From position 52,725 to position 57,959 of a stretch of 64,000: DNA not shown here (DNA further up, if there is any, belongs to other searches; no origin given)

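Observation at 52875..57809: A 1644-aa soluble protein whose only recognisable domain is a C-terminal AAA+ module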

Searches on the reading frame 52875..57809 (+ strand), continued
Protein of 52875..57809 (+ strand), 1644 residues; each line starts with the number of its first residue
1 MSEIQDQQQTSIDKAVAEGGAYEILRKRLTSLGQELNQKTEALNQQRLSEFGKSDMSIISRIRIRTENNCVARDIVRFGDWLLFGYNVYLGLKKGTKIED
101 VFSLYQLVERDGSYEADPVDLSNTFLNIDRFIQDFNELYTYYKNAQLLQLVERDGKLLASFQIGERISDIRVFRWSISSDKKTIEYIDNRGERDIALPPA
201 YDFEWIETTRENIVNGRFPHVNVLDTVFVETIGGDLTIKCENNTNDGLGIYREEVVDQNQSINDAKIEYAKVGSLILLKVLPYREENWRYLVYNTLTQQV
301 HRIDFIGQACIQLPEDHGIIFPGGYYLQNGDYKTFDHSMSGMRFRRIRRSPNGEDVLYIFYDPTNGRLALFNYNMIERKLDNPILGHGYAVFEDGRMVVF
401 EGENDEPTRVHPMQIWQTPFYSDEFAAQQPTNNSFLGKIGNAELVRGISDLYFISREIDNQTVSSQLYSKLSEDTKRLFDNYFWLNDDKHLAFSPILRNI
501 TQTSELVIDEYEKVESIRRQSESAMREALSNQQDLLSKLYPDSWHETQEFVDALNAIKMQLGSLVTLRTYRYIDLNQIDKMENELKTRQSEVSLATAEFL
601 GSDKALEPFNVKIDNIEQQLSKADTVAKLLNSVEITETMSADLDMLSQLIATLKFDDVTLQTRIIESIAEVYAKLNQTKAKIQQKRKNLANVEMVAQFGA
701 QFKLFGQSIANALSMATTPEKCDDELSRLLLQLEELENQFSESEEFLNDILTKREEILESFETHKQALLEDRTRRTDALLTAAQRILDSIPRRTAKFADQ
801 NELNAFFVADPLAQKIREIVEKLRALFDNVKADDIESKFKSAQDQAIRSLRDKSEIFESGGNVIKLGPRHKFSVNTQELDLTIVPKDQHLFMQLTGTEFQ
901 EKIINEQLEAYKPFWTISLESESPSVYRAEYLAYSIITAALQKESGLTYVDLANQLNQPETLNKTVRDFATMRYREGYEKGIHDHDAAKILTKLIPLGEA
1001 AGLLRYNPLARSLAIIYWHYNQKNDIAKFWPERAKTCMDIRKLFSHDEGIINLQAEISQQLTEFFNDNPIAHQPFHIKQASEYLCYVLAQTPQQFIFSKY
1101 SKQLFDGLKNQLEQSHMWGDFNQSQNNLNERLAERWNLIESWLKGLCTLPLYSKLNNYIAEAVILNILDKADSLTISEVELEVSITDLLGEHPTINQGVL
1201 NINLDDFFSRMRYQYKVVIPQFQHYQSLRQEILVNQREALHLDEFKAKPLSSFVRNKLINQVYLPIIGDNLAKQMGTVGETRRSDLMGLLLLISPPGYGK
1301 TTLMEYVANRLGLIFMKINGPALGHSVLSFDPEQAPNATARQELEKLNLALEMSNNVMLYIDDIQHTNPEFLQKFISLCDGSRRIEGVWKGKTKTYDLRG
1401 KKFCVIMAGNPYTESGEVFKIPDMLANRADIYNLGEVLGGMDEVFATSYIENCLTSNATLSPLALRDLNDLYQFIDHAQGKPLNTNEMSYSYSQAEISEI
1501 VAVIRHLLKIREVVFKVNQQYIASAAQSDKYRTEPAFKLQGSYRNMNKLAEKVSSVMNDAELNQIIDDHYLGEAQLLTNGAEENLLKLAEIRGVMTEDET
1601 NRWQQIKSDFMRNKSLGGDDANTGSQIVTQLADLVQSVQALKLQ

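Call 52: search_solved_structures(query=A3, max_evalue=0.1, show_alignments=3)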
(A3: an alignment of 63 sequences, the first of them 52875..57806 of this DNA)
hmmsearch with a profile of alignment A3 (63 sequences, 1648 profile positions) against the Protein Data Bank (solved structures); distinct sequences matched with E-value up to 0.1: 61 (the best 60 are shown).
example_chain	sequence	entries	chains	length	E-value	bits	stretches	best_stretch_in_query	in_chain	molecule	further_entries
1ixr_C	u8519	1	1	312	0.0013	19.3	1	1276-1311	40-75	RuvB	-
1ixs_B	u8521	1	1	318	0.0014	19.3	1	1276-1311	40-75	RuvB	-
8efv_D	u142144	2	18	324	0.0014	19.2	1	1276-1311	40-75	Holliday junction ATP-dependent DNA helicase RuvB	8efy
1hqc_A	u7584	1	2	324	0.0014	19.2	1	1276-1311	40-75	RUVB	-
9bji_A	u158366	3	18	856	0.0025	18.4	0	1278-1310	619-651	Nuclear valosin-containing protein-like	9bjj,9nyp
9dx3_A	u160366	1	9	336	0.0027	18.3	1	1270-1311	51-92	Holliday junction branch migration complex subunit RuvB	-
9dx4_A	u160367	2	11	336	0.0028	18.2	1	1270-1310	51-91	Holliday junction branch migration complex subunit RuvB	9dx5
7swl_A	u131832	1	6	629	0.0057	17.2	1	1244-1310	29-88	Rix7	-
6mat_A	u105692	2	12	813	0.008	16.7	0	1244-1310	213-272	Rix7 mutant | Rix7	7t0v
7t3i_A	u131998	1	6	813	0.008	16.7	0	1244-1310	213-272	Rix7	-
1ez3_A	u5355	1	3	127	0.019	15.5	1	569-681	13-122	SYNTAXIN-1A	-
7pbl_A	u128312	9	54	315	0.023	15.2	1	1278-1312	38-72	Holliday junction ATP-dependent DNA helicase RuvB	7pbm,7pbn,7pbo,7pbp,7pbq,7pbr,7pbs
7wub_C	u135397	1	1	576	0.034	14.7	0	1277-1312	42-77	Transitional endoplasmic reticulum ATPase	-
7wub_D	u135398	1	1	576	0.034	14.6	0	1277-1312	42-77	Transitional endoplasmic reticulum ATPase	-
1br0_A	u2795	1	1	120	0.037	14.5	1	569-681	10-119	PROTEIN (SYNTAXIN 1-A)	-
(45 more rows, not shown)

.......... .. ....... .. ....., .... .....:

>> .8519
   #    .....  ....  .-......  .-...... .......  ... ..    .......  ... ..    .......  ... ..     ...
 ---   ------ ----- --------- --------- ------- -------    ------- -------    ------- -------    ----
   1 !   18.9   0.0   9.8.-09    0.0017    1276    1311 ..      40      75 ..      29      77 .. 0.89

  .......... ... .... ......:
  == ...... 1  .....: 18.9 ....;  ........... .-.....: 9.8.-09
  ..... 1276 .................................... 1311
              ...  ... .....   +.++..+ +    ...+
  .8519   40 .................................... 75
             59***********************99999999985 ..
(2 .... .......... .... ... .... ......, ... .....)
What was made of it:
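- The RuvB similarity is limited to about 35-45 residues around Walker A, at E~1e-3 (call 52).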

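Call 60: list_cluster_members(proteins=[P0001, P0007, P0003])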
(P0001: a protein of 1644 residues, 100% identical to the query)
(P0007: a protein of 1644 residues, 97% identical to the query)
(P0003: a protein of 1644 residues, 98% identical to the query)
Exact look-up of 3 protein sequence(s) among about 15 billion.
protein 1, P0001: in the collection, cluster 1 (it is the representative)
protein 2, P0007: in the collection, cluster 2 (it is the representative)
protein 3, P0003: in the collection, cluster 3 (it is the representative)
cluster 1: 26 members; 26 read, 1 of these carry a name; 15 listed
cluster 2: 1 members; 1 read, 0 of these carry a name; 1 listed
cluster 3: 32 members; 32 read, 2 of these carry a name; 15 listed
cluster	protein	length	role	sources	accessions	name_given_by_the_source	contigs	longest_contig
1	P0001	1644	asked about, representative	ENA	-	-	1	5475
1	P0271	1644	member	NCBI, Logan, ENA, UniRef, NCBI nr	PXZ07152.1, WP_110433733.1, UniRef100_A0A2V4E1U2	DNA repair protein [Gilliamella apicola] | DNA repair protein n=1 Tax=Gilliamella apicola TaxID=1196095 RepID=A0A2V4E1U2_9GAMM | DNA repair ATPase [Gilliamella apicola]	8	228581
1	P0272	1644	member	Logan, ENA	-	-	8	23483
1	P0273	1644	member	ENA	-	-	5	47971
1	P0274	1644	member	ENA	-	-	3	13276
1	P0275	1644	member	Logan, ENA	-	-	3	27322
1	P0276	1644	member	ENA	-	-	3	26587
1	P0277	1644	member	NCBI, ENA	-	-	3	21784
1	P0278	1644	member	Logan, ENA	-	-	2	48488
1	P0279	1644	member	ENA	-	-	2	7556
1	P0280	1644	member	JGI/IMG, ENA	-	-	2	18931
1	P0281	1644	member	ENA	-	-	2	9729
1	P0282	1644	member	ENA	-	-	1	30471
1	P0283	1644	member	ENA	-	-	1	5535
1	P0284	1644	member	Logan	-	-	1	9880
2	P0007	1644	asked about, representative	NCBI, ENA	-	-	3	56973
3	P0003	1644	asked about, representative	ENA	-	-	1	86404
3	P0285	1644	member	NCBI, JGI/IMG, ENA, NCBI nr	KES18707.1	ATPase involved in DNA repair [Gilliamella apicola SCGC AB-598-I20]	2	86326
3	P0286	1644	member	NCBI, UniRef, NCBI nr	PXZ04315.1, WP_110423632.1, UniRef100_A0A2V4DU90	DNA repair ATPase [Gilliamella apicola] | DNA repair protein n=1 Tax=Gilliamella apicola TaxID=1196095 RepID=A0A2V4DU90_9GAMM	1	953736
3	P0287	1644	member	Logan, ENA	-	-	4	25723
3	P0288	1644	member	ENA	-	-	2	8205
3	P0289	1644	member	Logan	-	-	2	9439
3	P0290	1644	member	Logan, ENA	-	-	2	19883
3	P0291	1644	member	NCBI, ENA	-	-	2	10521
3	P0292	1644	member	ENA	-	-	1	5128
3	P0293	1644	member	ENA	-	-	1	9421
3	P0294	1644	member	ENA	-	-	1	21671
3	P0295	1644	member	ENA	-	-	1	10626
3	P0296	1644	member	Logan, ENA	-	-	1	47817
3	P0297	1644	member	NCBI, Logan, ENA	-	-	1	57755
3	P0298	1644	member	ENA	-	-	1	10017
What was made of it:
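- On DUF3686-DUF7902-AAA family ('DNA repair ATPase', BacE/PA3728 orthologues): The protein is in the same 90% cluster as WP_110433733.1 (call 60).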
